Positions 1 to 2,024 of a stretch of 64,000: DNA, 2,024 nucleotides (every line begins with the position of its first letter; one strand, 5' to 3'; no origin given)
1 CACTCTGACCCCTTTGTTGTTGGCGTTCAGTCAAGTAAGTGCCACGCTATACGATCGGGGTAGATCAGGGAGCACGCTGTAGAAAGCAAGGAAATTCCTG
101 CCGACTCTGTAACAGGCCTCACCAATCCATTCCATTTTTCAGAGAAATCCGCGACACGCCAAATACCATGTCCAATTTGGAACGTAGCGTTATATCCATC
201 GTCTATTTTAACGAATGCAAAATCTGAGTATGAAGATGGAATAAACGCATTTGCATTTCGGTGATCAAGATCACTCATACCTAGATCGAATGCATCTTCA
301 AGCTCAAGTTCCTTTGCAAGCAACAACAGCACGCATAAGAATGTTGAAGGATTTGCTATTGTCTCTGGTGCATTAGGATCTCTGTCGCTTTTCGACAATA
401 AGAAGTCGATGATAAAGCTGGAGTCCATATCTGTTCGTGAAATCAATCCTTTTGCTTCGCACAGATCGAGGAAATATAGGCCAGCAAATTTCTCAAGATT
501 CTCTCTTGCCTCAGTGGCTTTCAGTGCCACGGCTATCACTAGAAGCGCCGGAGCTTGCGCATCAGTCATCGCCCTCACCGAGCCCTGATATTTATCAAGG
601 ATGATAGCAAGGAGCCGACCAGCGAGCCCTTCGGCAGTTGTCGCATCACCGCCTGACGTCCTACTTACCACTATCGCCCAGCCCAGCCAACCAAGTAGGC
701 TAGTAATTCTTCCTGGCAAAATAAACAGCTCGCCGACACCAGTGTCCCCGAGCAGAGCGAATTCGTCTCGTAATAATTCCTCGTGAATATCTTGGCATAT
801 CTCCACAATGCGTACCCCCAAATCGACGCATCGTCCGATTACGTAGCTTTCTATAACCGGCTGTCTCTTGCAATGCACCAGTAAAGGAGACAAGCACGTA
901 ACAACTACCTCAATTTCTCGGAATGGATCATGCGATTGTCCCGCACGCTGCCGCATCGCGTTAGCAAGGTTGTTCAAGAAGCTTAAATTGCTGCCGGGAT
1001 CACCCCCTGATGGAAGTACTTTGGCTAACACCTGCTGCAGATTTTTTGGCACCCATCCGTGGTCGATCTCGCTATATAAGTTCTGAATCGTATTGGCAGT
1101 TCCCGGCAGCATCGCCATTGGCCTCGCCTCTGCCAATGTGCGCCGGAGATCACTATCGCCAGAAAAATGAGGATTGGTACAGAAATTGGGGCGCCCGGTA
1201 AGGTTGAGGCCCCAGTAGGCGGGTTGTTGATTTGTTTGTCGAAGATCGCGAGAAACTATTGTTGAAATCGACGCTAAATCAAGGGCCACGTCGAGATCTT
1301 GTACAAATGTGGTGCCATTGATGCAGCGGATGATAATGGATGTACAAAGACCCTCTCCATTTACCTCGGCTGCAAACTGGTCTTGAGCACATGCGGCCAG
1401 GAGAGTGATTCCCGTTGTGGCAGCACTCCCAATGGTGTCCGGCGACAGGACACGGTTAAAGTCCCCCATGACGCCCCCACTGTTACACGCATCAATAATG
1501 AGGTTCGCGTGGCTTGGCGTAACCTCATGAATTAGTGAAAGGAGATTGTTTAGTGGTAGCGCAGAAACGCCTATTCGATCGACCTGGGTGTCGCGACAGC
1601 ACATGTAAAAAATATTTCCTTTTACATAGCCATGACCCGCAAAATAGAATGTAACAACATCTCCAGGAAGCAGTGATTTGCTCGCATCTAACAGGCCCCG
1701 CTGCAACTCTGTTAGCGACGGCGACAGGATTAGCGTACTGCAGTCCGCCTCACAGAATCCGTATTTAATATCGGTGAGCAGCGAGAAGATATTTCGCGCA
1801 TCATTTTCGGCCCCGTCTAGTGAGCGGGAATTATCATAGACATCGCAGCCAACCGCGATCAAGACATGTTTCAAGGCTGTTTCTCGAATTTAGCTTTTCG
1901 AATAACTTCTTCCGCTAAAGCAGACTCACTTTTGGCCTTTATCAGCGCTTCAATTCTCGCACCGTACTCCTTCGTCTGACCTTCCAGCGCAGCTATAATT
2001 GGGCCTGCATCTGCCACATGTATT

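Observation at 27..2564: AT-rich two-gene cassette downstream of hutU: caspase-fold protease plus unrecognisable 203-aa partner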

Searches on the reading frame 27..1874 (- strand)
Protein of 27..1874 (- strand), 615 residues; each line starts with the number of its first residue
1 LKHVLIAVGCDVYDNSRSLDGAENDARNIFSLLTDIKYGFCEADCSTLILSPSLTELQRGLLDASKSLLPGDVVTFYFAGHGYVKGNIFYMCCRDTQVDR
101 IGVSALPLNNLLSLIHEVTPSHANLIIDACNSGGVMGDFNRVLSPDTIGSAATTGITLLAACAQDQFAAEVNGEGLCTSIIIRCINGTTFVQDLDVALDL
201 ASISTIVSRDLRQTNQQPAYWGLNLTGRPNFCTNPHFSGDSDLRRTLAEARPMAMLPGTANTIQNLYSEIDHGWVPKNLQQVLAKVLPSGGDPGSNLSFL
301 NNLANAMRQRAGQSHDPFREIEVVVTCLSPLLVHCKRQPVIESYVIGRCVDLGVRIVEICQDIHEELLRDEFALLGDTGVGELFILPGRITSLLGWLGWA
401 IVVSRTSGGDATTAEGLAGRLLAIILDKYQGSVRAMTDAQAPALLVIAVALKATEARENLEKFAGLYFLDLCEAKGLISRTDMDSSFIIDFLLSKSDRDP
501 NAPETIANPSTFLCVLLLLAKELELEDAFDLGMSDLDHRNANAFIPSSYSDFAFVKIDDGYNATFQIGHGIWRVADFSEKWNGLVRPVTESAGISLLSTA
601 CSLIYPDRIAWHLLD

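Call 3: search_protein_families(library=pfam, proteins=[window:27-1874:-], max_evalue=1)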
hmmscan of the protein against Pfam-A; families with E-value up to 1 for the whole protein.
window:27-1874:- (615 aa): 2 families
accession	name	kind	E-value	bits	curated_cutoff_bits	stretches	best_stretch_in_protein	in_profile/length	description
PF00656.27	Peptidase_C14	-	1.4e-15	58.1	21.4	1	6-224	5-227/233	Caspase domain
PF04752.17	ChaC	-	0.31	11.5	21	1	276-324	123-172/176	ChaC-like protein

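Call 4: search_protein_families(library=padloc, proteins=[window:27-1874:-], max_evalue=1)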
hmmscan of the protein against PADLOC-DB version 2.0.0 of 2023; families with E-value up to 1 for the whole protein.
window:27-1874:- (615 aa): 1 family
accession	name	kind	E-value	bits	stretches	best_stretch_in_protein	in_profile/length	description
PDLC02987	caspase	-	1.3e-13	49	1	8-199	8-166/453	-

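Call 5: search_protein_families(library=ncbifam, proteins=[window:27-1874:-], max_evalue=1)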
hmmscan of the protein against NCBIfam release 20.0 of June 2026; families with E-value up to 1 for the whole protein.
window:27-1874:- (615 aa): 1 family
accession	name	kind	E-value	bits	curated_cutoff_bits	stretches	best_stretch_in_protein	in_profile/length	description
NF047832.1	caspase_w_EACC1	subfamily_domain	1.1e-19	70.8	140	1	8-212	6-209/211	caspase, EACC1-associated type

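Call 6: find_encoding_contigs(protein=window:27-1874:-, flank=10000, max_places=6)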
Protein window:27-1874:- (615 aa): 1 contig read that carries it; 1 place shown.
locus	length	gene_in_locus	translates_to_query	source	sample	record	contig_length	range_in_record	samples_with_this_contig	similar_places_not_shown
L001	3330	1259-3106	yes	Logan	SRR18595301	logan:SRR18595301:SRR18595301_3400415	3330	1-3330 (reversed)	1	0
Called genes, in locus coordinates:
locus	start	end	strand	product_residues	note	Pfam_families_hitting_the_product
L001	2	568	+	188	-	?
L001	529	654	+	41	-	-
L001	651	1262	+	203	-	-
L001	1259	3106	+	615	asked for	PF00656:Peptidase_C14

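Call 12: find_homologous_proteins(query=window:27-1874:-)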
Query window:27-1874:- (615 aa): 48 proteins with E <= 0.001 among 8000 candidates.
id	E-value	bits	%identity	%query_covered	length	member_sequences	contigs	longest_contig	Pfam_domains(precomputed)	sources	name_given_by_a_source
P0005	0.0e+0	1398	100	100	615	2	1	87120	PF00656.28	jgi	jgi:hypothetical protein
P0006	0.0e+0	1233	88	100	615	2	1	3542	PF00656.28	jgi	-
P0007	7.1e-253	859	61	100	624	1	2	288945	PF00656.28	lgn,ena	-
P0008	9.9e-241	819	67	85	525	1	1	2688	-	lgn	-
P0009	1.1e-187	643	49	100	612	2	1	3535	PF00656.28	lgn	-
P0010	6.7e-183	628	48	100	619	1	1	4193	-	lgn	-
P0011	2.0e-175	603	46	100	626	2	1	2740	PF00656.28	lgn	-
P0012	3.8e-173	595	45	100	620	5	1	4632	PF00656.28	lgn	-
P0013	4.0e-173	595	45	100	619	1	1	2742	PF00656.28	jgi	jgi:hypothetical protein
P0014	5.3e-162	559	42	100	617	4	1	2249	PF00656.28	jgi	-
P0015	2.3e-129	451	39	100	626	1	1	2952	-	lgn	-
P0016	1.3e-111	392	36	100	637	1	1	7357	PF00656.28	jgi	jgi:hypothetical protein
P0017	2.2e-106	375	35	100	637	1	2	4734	PF00656.28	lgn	-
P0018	1.1e-104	369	34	100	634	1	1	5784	PF00656.28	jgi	jgi:hypothetical protein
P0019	4.1e-102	361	34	100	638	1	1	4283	PF00656.28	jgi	jgi:hypothetical protein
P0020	6.4e-102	360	34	100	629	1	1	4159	PF00656.28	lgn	-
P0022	2.8e-101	358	36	100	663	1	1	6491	PF00656.28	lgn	-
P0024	6.1e-95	337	35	100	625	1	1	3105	PF00656.28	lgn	-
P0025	6.2e-95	337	33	99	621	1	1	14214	PF00656.28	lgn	-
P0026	1.4e-94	336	35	100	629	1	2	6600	PF00656.28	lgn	-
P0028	1.0e-93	333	33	100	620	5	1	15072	PF00656.28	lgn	-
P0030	1.1e-90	323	33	99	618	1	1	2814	PF00656.28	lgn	-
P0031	2.8e-88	315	33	100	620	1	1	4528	PF00656.28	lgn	-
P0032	4.3e-88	314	33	100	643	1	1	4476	PF00656.28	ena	-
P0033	8.8e-88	313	34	100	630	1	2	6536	PF00656.28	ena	-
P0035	2.7e-87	312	32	100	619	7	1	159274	PF00656.28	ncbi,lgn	-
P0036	7.8e-87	310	36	100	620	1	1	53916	PF00656.28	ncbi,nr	ncbi:caspase family protein [Rugamonas sp. A1-17]|nr:caspase family protein [Rugamonas sp. A1-17]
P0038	1.5e-86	309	33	100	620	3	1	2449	PF00656.28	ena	-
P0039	1.7e-86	309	31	100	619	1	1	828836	PF00656.28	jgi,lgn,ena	-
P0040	3.6e-86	308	32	100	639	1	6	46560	PF00656.28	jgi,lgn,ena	-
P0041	3.8e-86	308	33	100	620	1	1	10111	PF00656.28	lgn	-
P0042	1.1e-85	306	32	100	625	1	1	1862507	PF00656.28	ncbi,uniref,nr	ncbi:caspase family protein [Asticcacaulis machinosus]|uniref:Caspase family protein n=1 Tax=Asticca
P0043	1.3e-85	306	32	100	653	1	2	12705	PF00656.28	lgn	-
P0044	9.1e-85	304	32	100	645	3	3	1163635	PF00656.28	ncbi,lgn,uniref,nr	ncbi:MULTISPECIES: caspase family protein [Agrobacterium]|uniref:caspase family protein n=1 Tax=Agro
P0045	1.9e-83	299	33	99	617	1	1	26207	PF00656.28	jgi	jgi:hypothetical protein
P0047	2.3e-82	296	32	99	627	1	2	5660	PF00656.28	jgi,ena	jgi:Uncharacterized protein containing caspase domain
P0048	1.0e-80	290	30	100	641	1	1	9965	PF00656.28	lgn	-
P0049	1.3e-70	257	29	100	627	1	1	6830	PF00656.28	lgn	-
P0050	7.2e-58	215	26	99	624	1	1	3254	PF00656.28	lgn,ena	-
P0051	2.0e-57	213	27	94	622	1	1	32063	PF00656.28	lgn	-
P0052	3.4e-57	212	27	100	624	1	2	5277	PF00656.28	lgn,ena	-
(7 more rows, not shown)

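Call 15: find_related_loci(query=A1, collection=genome_contigs, flank=6000)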
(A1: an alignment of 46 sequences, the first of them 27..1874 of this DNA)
Query A1 (615 aa) in genome_contigs; peptide patterns used: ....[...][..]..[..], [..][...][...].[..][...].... (x = any residue, [..] = any of these).
162 stretches matched a pattern; 83 encode a relative of the query (tblastn E <= 1e-3); the best 80 are kept; 80 distinct loci.
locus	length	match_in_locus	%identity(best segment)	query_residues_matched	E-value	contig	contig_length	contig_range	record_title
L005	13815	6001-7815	37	1-614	4e-119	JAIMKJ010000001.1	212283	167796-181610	MAG: Thermomonas sp. isolate GA_180221_E-1-2-MAG-66_11 NODE_3_length_212588_cov_6.447662, whole genome shotgun sequence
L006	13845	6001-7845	36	3-614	3e-109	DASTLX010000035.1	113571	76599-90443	MAG TPA_asm: Allosphingosinicella sp. isolate SMAG_U3225 k141_325746, whole genome shotgun sequence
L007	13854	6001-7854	36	3-615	1e-107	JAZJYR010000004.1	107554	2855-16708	MAG: Pseudomonadota bacterium isolate ADI_H1L3_4_122_18_3-bin012_1 ADIH1L34_B012_1_000000000004, whole genome shotgun se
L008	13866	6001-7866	36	2-615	1e-107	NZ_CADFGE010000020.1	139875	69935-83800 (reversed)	Paraburkholderia fungorum strain LMG 16225, whole genome shotgun sequence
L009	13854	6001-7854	37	3-615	4e-107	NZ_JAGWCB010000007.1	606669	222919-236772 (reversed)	Ideonella benzenivorans strain B7 NODE_3_length_606669_cov_410.158710, whole genome shotgun sequence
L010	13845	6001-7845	35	3-614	5e-107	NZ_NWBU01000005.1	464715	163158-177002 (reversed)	Sphingomonas oleivorans strain FW-11 scaffold5, whole genome shotgun sequence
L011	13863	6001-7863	35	1-615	6e-104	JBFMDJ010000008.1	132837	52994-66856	MAG: Pseudomonadota bacterium isolate MAG216 MAG216_8, whole genome shotgun sequence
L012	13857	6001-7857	33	3-615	2e-103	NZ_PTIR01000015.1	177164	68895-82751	Trinickia symbiotica strain JPY-345 Ga0139055_115, whole genome shotgun sequence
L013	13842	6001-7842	36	3-614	4e-103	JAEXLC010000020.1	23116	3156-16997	MAG: Proteobacteria bacterium isolate OH_HBlB_262 k127_890306, whole genome shotgun sequence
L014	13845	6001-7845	34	3-614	4e-102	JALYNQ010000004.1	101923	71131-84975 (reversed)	MAG: Pseudomonadota bacterium isolate DRA bin4 SD1702-04_k127_6267, whole genome shotgun sequence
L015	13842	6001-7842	36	3-614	1e-108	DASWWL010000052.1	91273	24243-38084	MAG TPA_asm: Novosphingobium sp. isolate SMAG_U3655 k141_383464, whole genome shotgun sequence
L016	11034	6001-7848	34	2-614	2e-101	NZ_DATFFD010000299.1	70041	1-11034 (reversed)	MAG: Sphingopyxis sp. isolate SMAG_U8625 k141_2576608, whole genome shotgun sequence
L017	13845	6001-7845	34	3-614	8e-101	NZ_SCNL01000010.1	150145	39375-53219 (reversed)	Sphingomonas sp. 3P27F8 NODE_10_length_150145_cov_24.597926, whole genome shotgun sequence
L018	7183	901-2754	34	3-615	5e-100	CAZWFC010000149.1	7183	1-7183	MAG TPA_asm: uncultured Rhodocyclaceae bacterium isolate SRP302447_co4_202 genome assembly, contig: NODE_28205_length_71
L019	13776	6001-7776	34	1-614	2e-99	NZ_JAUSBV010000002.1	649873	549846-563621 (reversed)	MAG: Parvibaculum sp. isolate E9_concoct.bin.21 E9_k141_79329, whole genome shotgun sequence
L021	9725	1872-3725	34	3-615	1e-95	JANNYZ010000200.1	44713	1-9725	MAG: Polaromonas sp. isolate VAR_25_metabat_291 VAR_25_k141_4110422, whole genome shotgun sequence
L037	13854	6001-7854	36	3-614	2e-86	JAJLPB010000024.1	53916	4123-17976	Rugamonas sp. A1-17 24, whole genome shotgun sequence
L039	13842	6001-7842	31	4-611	5e-79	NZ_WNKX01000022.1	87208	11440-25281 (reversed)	Massilia eburnea strain JCM 31587 NODE_22_length_87208_cov_39.163583_22, whole genome shotgun sequence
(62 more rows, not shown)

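Call 18: find_related_loci(query=window:27-1874:-, collection=metagenome_contigs, flank=10000)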
Query window:27-1874:- (615 aa) in metagenome_contigs; peptide patterns used: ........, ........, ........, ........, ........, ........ (x = any residue, [..] = any of these).
55 stretches matched a pattern; 1 encode a relative of the query (tblastn E <= 1e-3); 1 distinct loci.
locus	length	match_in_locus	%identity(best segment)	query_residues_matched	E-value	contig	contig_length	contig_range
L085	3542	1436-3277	88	1-614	0e+0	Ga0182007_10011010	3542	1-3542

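Call 31: search_solved_structures(query=A1, max_evalue=1)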
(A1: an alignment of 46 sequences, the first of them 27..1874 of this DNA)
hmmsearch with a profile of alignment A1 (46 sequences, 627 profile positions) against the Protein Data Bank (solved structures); distinct sequences matched with E-value up to 1: 20.
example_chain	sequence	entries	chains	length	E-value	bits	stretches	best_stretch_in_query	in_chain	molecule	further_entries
6w8s_A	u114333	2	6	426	2.3e-05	26.4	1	6-83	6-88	Metacaspase-4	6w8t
4f6o_A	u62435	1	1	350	0.00095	21.1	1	5-83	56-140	Metacaspase-1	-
4f6p_A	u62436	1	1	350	0.001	21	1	5-83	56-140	Metacaspase-1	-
6w8r_A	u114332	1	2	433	0.0014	20.5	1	6-83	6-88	Metacaspase-4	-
7qp0_A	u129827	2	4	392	0.014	17.2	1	5-84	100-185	Metacaspase-1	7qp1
6egc_A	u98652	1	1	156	0.079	14.7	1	246-383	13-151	SC_2L4HC2_23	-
5cwh_A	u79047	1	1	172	0.1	14.3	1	238-375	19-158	Designed helical repeat protein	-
5cwf_A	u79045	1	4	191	0.21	13.3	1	247-369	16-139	Designed helical repeat protein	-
3v4o_A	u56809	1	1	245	0.34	12.6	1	56-186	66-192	Mucosa-associated lymphoid tissue lymphoma translocation protein 1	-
7bqr_A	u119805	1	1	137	0.44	12.2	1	281-376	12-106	Mussoc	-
37tt_A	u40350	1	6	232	0.52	12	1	287-392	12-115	Z4 c3ii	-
5h78_A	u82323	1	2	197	0.64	11.7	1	238-373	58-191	cAMP-dependent protein kinase type II-alpha regulatory subunit,DHR14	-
6xh5_A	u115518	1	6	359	0.82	11.4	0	239-386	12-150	helical fusion design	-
9mkc_A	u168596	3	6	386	0.93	11.2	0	56-145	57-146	Mucosa-associated lymphoid tissue lymphoma translocation protein 1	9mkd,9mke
8v4x_A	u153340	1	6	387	0.93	11.2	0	56-145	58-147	Mucosa-associated lymphoid tissue lymphoma translocation protein 1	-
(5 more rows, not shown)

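Call 39: predict_structure(alignment_id=A1)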
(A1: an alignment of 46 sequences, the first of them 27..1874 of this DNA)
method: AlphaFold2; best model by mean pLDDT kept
length: 615 residues; sequences in the alignment: 46
mean_pLDDT: 89.8   pTM: 0.68
mean pLDDT of the five models: 89.8, 89.6, 89.3, 88.7, 87.9
residues with pLDDT >= 90: 395; 70-90: 186; 50-70: 34; < 50: 0
segments of 3 or more residues with pLDDT < 50: none
pLDDT, mean of each block of 10 residues (from residue 1): 93 91 94 92 93 95 88 92 89 93 91 87 91 73 59 81 79 85 89 82 86 80 67 77 74 71 87 89 80 87 91 91 97 94 97 98 97 89 95 98 96 97 97 97 98 96 98 95 90 91 84 98 97 95 96 93 95 97 95 98 96 94
secondary structure, 60 per line:
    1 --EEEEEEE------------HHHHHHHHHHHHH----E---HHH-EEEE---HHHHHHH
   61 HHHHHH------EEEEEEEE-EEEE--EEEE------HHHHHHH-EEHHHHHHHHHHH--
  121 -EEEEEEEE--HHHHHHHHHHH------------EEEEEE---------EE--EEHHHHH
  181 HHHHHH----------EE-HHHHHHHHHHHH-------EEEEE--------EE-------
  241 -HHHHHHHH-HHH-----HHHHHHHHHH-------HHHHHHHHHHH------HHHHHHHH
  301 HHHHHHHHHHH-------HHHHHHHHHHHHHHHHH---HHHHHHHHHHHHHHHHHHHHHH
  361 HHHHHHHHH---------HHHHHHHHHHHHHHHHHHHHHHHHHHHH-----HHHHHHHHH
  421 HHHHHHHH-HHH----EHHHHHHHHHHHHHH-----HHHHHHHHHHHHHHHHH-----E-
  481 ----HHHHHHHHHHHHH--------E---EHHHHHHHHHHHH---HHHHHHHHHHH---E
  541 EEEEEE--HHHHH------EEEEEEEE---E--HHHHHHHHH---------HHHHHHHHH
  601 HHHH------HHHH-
elements in order: E3-9 H22-34 E47-50 H54-66 E73-80 E82-85 E88-91 H98-104 H108-118 E122-129 H132-142 E155-160 H176-186 H200-211 E219-223 H242-249 H259-268 H276-286 H293-311 H319-335 H339-369 H379-406 H412-428 H438-451 H457-473 H485-497 H511-522 H526-536 E540-546 H549-553 E560-567 H574-582 H592-604 H611-614

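Call 42: fold_search(model_id=the predicted structure, library=pdb)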
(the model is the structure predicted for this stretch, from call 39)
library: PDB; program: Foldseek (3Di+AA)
matches with E <= 10: 467; with E <= 0.001: 54
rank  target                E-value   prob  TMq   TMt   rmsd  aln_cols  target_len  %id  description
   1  8v4x_D                6.2e-09  1.00  0.29  0.46  10.4       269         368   17  Structure of MALT1 in complex with an allosteric inhibitor (released 2024-05-01)
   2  8v4x_C                8.2e-09  1.00  0.30  0.48  10.3       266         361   16  Structure of MALT1 in complex with an allosteric inhibitor (released 2024-05-01)
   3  7paw_B                1.0e-08  1.00  0.29  0.48  10.7       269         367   18  MALT1 in complex with compound 1 (released 2021-11-17)
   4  3bij_B                1.1e-08  1.00  0.29  0.64   5.8       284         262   14  Crystal structure of protein GSU0716 from Geobacter sulfurreducens. Northeast Structural Genomics target GsR13 (released 2007-12-11)
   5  4i1p_A                1.2e-08  1.00  0.29  0.46  10.6       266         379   16  Human MALT1 (caspase-IG3) in complex with activity based-probe (released 2014-07-09)
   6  8v4x_B                1.8e-08  1.00  0.27  0.45   5.1       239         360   15  Structure of MALT1 in complex with an allosteric inhibitor (released 2024-05-01)
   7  4i1p_C                2.0e-08  1.00  0.29  0.45  10.7       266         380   15  Human MALT1 (caspase-IG3) in complex with activity based-probe (released 2014-07-09)
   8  3v4o_A                2.1e-08  1.00  0.29  0.72   4.9       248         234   14  Human MALT1 (caspase domain) in complex with an irreversible peptidic inhibitor (released 2012-03-14)
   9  7pav_B                2.2e-08  1.00  0.29  0.46  10.2       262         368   14  MALT1 in complex with compound 1 (released 2021-11-17)
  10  8v4x_F                2.6e-08  1.00  0.30  0.51   4.6       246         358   17  Structure of MALT1 in complex with an allosteric inhibitor (released 2024-05-01)
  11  6h4a                  2.6e-08  1.00  0.28  0.47   9.5       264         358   16  Human MALT1(329-728) in complex with MLT-748 (released 2019-02-13)
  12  7pav_A                3.1e-08  1.00  0.29  0.48   4.7       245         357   16  MALT1 in complex with compound 1 (released 2021-11-17)
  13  3uo8_B                3.3e-08  1.00  0.30  0.49   6.7       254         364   15  Crystal structure of the MALT1 paracaspase (P1 form) (released 2011-12-21)
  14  3bij_C                3.3e-08  1.00  0.29  0.63   6.3       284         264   15  Crystal structure of protein GSU0716 from Geobacter sulfurreducens. Northeast Structural Genomics target GsR13 (released 2007-12-11)
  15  7a41_B                3.7e-08  1.00  0.27  0.43  10.8       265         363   15  MALT1 in complex with a NVS-MALT1 chemical probe (released 2020-12-02)
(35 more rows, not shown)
